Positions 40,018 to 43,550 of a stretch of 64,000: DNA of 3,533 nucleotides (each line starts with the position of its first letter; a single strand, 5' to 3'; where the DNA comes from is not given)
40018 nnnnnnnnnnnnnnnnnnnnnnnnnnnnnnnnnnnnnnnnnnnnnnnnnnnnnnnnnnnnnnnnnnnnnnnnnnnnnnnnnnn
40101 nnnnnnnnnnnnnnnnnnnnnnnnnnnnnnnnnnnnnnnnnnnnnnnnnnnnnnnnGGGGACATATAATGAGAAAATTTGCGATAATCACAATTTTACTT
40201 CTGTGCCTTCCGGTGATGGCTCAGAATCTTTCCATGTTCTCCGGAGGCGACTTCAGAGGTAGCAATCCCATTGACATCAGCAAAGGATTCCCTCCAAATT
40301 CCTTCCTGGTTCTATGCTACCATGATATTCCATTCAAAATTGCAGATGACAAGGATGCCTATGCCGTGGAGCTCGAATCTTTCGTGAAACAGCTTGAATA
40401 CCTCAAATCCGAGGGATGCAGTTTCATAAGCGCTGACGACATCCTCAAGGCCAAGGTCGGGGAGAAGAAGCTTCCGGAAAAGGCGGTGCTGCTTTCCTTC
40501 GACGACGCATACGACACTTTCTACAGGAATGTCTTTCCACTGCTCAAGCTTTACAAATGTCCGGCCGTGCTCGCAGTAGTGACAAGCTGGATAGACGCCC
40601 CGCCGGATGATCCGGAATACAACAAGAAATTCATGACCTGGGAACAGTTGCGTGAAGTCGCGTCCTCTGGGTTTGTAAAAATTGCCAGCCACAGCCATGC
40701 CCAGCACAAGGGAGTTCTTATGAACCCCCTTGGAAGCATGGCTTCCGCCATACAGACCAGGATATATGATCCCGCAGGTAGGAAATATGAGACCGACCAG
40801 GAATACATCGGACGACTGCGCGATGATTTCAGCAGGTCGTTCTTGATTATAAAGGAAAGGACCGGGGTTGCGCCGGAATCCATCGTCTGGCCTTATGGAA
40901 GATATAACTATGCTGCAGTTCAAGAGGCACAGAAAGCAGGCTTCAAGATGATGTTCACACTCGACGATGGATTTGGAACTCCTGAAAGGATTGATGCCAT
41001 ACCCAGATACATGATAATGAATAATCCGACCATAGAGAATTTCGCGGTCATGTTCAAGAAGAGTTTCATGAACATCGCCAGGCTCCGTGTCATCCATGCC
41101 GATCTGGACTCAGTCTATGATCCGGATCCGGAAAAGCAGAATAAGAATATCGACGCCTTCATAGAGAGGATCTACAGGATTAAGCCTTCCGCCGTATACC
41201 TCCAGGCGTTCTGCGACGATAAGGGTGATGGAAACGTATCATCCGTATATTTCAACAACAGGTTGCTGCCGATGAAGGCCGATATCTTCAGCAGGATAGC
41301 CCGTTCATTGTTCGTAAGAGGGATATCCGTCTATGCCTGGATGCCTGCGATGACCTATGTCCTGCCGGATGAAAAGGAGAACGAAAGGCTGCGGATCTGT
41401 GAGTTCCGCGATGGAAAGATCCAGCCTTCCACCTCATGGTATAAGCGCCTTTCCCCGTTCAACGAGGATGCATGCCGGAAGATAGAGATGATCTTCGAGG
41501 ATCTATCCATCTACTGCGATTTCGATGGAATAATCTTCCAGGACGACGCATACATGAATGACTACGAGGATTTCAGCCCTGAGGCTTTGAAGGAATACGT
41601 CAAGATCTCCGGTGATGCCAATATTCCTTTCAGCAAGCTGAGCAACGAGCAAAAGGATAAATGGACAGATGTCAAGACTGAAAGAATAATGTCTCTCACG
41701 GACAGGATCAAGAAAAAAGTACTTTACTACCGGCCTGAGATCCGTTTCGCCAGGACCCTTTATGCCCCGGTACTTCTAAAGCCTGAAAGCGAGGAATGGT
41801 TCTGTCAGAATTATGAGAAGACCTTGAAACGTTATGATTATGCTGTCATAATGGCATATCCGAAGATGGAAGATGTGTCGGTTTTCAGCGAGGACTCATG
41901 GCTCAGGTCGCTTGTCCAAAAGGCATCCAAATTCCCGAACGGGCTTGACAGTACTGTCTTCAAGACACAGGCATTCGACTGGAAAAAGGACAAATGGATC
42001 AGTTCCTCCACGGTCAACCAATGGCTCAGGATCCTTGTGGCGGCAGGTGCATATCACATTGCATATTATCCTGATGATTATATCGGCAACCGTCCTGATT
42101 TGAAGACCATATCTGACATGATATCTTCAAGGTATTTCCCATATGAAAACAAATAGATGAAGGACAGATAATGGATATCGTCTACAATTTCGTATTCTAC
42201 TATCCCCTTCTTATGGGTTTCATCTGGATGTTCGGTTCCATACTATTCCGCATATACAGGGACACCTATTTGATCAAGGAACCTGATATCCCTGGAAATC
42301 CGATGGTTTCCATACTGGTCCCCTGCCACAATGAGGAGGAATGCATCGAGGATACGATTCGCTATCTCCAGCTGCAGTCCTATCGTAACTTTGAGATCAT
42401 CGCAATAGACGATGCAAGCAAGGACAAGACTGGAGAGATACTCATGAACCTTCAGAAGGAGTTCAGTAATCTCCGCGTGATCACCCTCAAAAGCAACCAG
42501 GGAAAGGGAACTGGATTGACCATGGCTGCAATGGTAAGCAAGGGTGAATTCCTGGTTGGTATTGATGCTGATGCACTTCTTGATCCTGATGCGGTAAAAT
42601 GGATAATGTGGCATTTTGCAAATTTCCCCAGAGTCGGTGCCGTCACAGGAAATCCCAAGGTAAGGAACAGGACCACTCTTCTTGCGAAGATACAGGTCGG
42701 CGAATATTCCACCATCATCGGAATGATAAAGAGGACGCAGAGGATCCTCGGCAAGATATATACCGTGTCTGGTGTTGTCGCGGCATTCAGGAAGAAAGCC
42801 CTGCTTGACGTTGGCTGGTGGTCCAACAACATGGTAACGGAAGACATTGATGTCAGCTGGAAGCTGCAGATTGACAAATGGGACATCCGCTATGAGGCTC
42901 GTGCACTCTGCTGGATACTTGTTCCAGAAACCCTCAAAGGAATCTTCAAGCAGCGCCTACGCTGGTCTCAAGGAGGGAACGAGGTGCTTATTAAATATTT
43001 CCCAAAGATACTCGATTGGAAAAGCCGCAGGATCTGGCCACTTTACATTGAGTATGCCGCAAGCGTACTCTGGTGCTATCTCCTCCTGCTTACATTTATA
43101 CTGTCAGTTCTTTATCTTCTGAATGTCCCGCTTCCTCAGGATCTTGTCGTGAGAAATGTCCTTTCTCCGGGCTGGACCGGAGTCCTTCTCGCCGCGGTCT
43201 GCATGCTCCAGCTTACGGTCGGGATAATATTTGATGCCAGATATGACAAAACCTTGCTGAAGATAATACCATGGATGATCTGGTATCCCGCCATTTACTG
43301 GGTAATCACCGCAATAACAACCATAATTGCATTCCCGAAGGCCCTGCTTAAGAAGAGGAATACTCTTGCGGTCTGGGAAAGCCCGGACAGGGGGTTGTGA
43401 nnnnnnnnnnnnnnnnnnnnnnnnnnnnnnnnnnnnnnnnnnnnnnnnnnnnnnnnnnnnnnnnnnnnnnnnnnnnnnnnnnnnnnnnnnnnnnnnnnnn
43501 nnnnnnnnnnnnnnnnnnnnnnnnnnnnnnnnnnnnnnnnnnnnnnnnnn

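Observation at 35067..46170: pgaABCD biofilm operon enclosed in its own signalling cassette: ferritin-like DGC, HD-GYP PDE and an output-orphan GAF sensor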

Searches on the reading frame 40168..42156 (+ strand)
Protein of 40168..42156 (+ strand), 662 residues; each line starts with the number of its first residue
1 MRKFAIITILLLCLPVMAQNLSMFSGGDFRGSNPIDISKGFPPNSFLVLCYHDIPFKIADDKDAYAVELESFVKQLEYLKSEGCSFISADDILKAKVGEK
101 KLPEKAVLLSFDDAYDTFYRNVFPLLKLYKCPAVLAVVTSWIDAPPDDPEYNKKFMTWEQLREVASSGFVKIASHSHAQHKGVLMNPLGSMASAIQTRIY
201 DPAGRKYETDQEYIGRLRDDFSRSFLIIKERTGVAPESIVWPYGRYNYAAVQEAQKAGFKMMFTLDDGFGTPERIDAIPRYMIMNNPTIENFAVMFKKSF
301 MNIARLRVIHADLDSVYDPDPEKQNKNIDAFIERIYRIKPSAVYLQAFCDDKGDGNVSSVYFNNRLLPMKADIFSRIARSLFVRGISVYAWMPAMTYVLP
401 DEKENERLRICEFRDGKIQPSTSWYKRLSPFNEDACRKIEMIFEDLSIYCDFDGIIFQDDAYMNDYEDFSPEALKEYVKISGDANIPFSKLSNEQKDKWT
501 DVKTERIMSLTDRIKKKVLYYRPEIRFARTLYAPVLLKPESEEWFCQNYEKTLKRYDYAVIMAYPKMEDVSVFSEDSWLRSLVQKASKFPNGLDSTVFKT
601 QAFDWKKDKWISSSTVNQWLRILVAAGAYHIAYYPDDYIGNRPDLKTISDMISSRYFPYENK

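Call 4: search_protein_families(library=pfam, proteins=[window:40168-42156:+], max_evalue=0.01)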
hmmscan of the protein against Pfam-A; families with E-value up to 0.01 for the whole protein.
window:40168-42156:+ (662 aa): 2 families
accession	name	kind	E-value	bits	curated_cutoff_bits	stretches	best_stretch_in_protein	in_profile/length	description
PF14883.12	GHL13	-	1.5e-104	350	27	1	310-634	1-324/324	Hypothetical glycosyl hydrolase family 13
PF01522.26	Polysacc_deac_1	-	6e-20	71.9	23.1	1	100-261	2-123/124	Polysaccharide deacetylase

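Call 6: search_protein_families(library=ncbifam, proteins=[window:40168-42156:+], max_evalue=0.01)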
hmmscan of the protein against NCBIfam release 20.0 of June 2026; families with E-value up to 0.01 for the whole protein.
window:40168-42156:+ (662 aa): 4 families
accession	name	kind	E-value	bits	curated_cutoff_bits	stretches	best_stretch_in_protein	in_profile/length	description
TIGR03938.2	deacetyl_PgaB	equivalog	1.5e-205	684.1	321.9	1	44-654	1-620/621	poly-beta-1,6-N-acetyl-D-glucosamine N-deacetylase PgaB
NF011177.0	PRK14582.1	equivalog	1.2e-182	608.7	923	1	6-659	12-669/671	poly-beta-1,6-N-acetyl-D-glucosamine N-deacetylase PgaB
NF011176.0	PRK14581.1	equivalog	1.6e-152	509.1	1091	1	40-660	43-671/673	poly-beta-1,6-N-acetyl-D-glucosamine N-deacetylase PgaB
TIGR03933.1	PIA_icaB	equivalog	4e-22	78.9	248.35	1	63-285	31-231/245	intercellular adhesin biosynthesis polysaccharide N-deacetylase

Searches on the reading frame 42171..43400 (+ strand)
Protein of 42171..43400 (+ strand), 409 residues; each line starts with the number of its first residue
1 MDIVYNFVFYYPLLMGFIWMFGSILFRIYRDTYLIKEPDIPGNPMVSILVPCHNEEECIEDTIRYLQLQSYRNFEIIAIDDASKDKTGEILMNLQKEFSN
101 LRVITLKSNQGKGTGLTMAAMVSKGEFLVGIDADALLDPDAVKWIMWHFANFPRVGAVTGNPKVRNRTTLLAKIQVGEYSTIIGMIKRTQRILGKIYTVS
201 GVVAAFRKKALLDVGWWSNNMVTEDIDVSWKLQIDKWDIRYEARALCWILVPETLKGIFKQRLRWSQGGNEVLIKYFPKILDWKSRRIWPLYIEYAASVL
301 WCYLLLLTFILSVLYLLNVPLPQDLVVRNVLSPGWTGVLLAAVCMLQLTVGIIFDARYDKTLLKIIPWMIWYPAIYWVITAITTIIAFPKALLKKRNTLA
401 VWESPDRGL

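Call 4: search_protein_families(library=pfam, proteins=[window:42171-43400:+], max_evalue=0.01)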
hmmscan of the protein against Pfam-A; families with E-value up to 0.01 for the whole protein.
window:42171-43400:+ (409 aa): 7 families
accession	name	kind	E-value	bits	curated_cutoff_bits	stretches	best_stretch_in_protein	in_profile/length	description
PF13641.12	Glyco_tranf_2_3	-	4.4e-30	105.8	27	1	44-268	1-230/230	Glycosyltransferase like family 2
PF13632.12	Glyco_trans_2_3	-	8.7e-29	101.2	27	1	131-339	5-183/198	Glycosyl transferase family group 2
PF00535.33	Glycos_transf_2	-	3.7e-28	99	23.3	1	47-212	1-165/168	Glycosyl transferase family 2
PF13506.12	Glyco_transf_21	-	5.5e-07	29.7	21.7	1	122-266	28-173/174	Glycosyl transferase family 21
PF03142.21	Chitin_synth_2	-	2.7e-05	23.5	27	1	94-225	171-304/527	Chitin synthase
PF10111.15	Glyco_tranf_2_2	-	0.00016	21.7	27.3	1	48-143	2-100/276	Glycosyltransferase like family 2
PF13704.12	Glyco_tranf_2_4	-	0.0098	16.8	27.5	0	53-137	1-84/98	Glycosyl transferase family 2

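Call 5: find_related_loci(query=window:42171-43400:+, collection=genome_contigs, flank=10000)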
Query window:42171-43400:+ (409 aa) in genome_contigs; peptide patterns used: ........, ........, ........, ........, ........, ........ (x = any residue, [..] = any of these).
80 stretches matched a pattern; 14 encode a relative of the query (tblastn E <= 1e-3); 14 distinct loci.
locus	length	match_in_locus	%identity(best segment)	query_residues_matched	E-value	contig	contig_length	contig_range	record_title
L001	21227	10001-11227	89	1-409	0e+0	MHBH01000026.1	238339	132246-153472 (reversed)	MAG: Lentisphaerae bacterium GWF2_49_21 gwf2_scaffold_170, whole genome shotgun sequence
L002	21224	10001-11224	88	1-409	0e+0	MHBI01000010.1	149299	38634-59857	MAG: Lentisphaerae bacterium GWF2_50_93 gwf2_scaffold_117, whole genome shotgun sequence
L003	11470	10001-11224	87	1-409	0e+0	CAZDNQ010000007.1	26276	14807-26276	MAG TPA_asm: uncultured Victivallis sp. isolate SRP089250_co1_121 genome assembly, contig: NODE_2835_length_26276_cov_4.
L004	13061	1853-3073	82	1-409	0e+0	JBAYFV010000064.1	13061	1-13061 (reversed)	MAG: Victivallales bacterium isolate SO_2016_GW1_11 scaffold08349_OW334_2016, whole genome shotgun sequence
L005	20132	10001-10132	43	68-110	1e-4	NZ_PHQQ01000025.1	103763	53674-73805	Arenibacter catalasegens strain P308H10 contig25, whole genome shotgun sequence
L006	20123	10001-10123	39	68-108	2e-4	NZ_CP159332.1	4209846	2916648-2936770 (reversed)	Maribacter sp. LLG6340-A2 chromosome, complete genome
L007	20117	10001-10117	44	73-110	2e-4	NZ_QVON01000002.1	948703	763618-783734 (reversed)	Arenibacter sp. P308M17 contig2, whole genome shotgun sequence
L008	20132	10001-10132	43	68-110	1e-4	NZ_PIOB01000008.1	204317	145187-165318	Arenibacter hampyeongensis strain JCM 17788 contig8, whole genome shotgun sequence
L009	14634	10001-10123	39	68-108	2e-4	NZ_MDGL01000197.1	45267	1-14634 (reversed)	Maribacter sp. 4G9 scaffold9_cov578_read244, whole genome shotgun sequence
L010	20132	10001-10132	43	68-110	3e-4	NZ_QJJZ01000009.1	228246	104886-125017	Arenibacter sp. ARW7G5Y1 Ga0206399_109, whole genome shotgun sequence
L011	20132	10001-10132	41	68-110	4e-4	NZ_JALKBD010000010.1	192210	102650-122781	Arenibacter sp. F20364 scaffold_10_length192211, whole genome shotgun sequence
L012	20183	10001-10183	36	68-122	4e-4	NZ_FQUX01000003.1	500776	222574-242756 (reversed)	Arenibacter palladensis strain DSM 17539, whole genome shotgun sequence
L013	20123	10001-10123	37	68-108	5e-4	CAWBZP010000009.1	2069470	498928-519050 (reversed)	MAG: uncultured Flavobacteriaceae bacterium isolate MFD03250.bin.1.178 genome assembly, contig: contig_4723, whole genom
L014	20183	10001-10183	36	68-122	5e-4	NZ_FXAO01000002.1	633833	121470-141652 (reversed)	Arenibacter troitsensis strain DSM 19835, whole genome shotgun sequence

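Call 6: search_protein_families(library=ncbifam, proteins=[window:42171-43400:+], max_evalue=0.01)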
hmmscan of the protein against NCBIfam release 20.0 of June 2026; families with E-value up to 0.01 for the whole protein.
window:42171-43400:+ (409 aa): 30 families (the best 25 are shown)
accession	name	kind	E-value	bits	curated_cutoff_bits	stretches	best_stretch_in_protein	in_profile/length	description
TIGR03937.1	PgaC_IcaA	equivalog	3.6e-167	556.4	422.3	1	5-408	2-407/407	poly-beta-1,6-N-acetyl-D-glucosamine synthase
TIGR03111.1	glyc2_xrt_Gpos1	hypoth_equivalog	6.7e-35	120.7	363.95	1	11-379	16-395/439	TIGR03111 family XrtG-associated glycosyltransferase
NF047683.1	TeichurnBiosyTuaG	equivalog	1.9e-17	63.8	400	1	43-143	5-105/252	teichuronic acid biosynthesis protein TuaG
TIGR04242.1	nodulat_NodC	equivalog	4.7e-17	62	550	1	43-267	47-282/395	chitooligosaccharide synthase NodC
TIGR03965.1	mycofact_glyco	equivalog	1.2e-15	57.4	280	1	43-267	73-298/467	mycofactocin biosynthesis glycosyltransferase MftF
NF053846.1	glyco_with_XrtP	equivalog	9.6e-14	50.9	520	1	47-371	44-406/440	XrtP-associated glycosyltransferase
TIGR04283.1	glyco_like_mftF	equivalog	2.2e-13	50.3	182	1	46-149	1-97/221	TIGR04283 family arsenosugar biosynthesis glycosyltransferase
NF007482.0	PRK10073.1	equivalog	1.4e-12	47.3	423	1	43-145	5-106/334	glycosyltransferase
NF041875.1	EPS_EpsD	equivalog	5e-12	45.9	370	1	46-249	1-206/325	exopolysaccharide biosynthesis glycosyltransferase EpsD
TIGR03030.1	CelA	equivalog_domain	6e-12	44.4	699.1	1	201-274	309-382/714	UDP-forming cellulose synthase catalytic subunit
NF050050.1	ProtGlycPglI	equivalog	4.3e-10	39.5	500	1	44-149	2-108/306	GalNAc(5)-diNAcBac-PP-undecaprenol beta-1,3-glucosyltransferase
NF047588.1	GlcsyltransPgfSStrep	equivalog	5.5e-10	38.9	500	1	46-149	3-110/308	glycosyltransferase PgfS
NF053739.1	GlytfEpsEBac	equivalog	2.2e-09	36.7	450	1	44-135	1-93/265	glycosyltransferase EpsE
NF038299.1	EPS_HpsN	equivalog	2.7e-09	36.5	425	1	44-168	1-123/317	hormogonium polysaccharide biosynthesis glycosyltransferase HpsN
NF010496.0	PRK13915.1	equivalog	1.7e-08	33.9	262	1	45-148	32-141/307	glucosyl-3-phosphoglycerate synthase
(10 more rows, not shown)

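Call 18: find_related_loci(query=A1, collection=metagenome_contigs, flank=10000)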
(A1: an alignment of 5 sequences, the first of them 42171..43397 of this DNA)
Query A1 (409 aa) in metagenome_contigs; peptide patterns used: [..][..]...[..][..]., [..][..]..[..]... (x = any residue, [..] = any of these).
600 stretches matched a pattern (row limit reached: there are more); 405 encode a relative of the query (tblastn E <= 1e-3); the best 80 are kept; 80 distinct loci.
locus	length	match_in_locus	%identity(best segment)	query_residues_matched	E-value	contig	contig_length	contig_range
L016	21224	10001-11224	88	1-409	0e+0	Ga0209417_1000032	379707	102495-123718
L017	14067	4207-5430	65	1-409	0e+0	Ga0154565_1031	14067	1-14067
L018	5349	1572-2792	60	1-409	2e-176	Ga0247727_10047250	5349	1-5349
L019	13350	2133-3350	59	1-409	8e-171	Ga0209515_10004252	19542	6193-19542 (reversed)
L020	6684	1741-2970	54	6-409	2e-154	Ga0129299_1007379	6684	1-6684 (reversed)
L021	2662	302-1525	53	1-409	2e-156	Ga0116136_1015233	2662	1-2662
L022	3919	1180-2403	51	1-409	9e-147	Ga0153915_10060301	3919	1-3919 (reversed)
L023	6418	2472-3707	53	1-409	2e-142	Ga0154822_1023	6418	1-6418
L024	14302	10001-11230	51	2-409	1e-138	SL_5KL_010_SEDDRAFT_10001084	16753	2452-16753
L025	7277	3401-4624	51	1-409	1e-137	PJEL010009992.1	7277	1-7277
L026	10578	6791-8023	48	2-408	6e-137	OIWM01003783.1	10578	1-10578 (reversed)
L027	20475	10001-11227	50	1-408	1e-135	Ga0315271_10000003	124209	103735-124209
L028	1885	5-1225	50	6-409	1e-145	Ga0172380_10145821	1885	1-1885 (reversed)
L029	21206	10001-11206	53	11-409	2e-135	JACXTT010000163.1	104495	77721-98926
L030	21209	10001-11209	48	7-409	1e-133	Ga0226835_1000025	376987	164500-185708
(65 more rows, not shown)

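Call 54: search_protein_families(library=pfam, alignment_id=A5, max_evalue=0.00001)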
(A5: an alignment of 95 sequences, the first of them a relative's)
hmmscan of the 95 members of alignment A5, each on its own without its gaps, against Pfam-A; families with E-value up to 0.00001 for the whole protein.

A. member 1, L018:3896-4330:+ (145 aa): 1 family
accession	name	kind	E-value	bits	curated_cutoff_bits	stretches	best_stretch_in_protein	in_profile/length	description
PF01850.27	PIN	-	1.1e-13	52.2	23.6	1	15-138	2-118/120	PIN domain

B. families by the number of members that match (of 95 scanned): 106 families (the first 25 are shown)
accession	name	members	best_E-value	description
PF00072.30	Response_reg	5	1.6e-30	Response regulator receiver domain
PF13994.11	PgaD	4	1.5e-25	PgaD-like protein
PF02518.31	HATPase_c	4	7.3e-23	Histidine kinase-, DNA gyrase B-, and HSP90-like ATPase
PF12002.13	MgsA_C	3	4.6e-69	MgsA AAA+ ATPase C terminal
PF16193.11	AAA_assoc_2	3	7.5e-26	AAA C-terminal domain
PF00004.35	AAA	3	6.3e-18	ATPase family associated with various cellular activities (AAA)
PF13185.12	GAF_2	3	2.7e-13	GAF domain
PF05496.18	RuvB_N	3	1.5e-12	Holliday junction DNA helicase RuvB P-loop domain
PF07730.19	HisKA_3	3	5.3e-12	Histidine kinase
PF13492.12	GAF_3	3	6.8e-09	GAF domain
PF07728.20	AAA_5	3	1.8e-07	AAA domain (dynein-related subfamily)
PF13191.12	AAA_16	3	1.3e-06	AAA ATPase domain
PF00590.25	TP_methylase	2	1.5e-57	Tetrapyrrole (Corrin/Porphyrin) Methylases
PF01027.25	Bax1-I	2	2.2e-47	Inhibitor of apoptosis-promoting Bax1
PF00587.30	tRNA-synt_2b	2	4.4e-41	tRNA synthetase class II core domain (G, H, P, S and T)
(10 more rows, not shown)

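Call 55: search_protein_families(library=pfam, proteins=[L002:12234-14645:+, L001:12288-13997:+, L017:7094-8188:+, L004:3518-4270:+, L017:5979-7094:+], max_evalue=0.0001)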
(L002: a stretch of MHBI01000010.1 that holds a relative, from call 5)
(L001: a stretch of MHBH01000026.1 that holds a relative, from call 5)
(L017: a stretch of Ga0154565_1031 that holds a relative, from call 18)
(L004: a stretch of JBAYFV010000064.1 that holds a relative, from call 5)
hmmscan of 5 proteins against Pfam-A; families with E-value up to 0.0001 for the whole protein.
L002:12234-14645:+ (804 aa): 4 families
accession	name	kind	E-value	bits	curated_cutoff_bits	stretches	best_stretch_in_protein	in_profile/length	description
PF13185.12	GAF_2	-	7.2e-37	127.1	28.6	2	571-711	2-133/136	GAF domain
PF00497.25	SBP_bac_3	-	3.3e-18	66.2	26.4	1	80-295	2-130/132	Bacterial extracellular solute-binding proteins, family 3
PF01590.32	GAF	-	2.4e-14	54.4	22.4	1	573-710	2-130/133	GAF domain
PF13492.12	GAF_3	-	1.5e-07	32.3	27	0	572-708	1-122/129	GAF domain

L001:12288-13997:+ (570 aa): 4 families
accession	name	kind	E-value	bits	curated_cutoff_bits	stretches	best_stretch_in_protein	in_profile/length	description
PF13185.12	GAF_2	-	1.2e-27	97.2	28.6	1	338-478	2-133/136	GAF domain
PF00497.25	SBP_bac_3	-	8.9e-17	61.5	26.4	1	63-278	2-130/132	Bacterial extracellular solute-binding proteins, family 3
PF01590.32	GAF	-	2e-07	32.1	22.4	1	341-477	3-130/133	GAF domain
PF12974.12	Phosphonate-bd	-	5.7e-06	26.3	27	0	92-270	22-222/242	ABC transporter, phosphonate, periplasmic substrate-binding protein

L017:7094-8188:+ (365 aa): 3 families
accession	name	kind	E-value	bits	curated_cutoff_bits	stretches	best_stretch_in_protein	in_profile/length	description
PF13487.12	HD_5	-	1.6e-40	139.1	27.2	1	184-349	3-170/170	HD domain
PF00072.30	Response_reg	-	1.7e-24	86.5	30.2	1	24-133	1-108/111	Response regulator receiver domain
PF01966.28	HD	-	3.3e-21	76.2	22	1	196-317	2-115/116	HD domain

L004:3518-4270:+ (251 aa): 3 families
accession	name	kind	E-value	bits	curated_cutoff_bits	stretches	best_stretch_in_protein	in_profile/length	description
PF13487.12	HD_5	-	6e-32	111.2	27.2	1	54-207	15-170/170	HD domain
PF01966.28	HD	-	8.7e-22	78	22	1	54-176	2-116/116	HD domain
PF08668.18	HDOD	-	5.5e-05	23.2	22.9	1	49-125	91-164/196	HDOD domain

L017:5979-7094:+ (372 aa): 1 family
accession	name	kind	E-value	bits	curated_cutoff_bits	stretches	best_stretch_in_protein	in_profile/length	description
PF00990.26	GGDEF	-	5.2e-39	134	23.8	1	199-356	2-161/161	Diguanylate cyclase, GGDEF domain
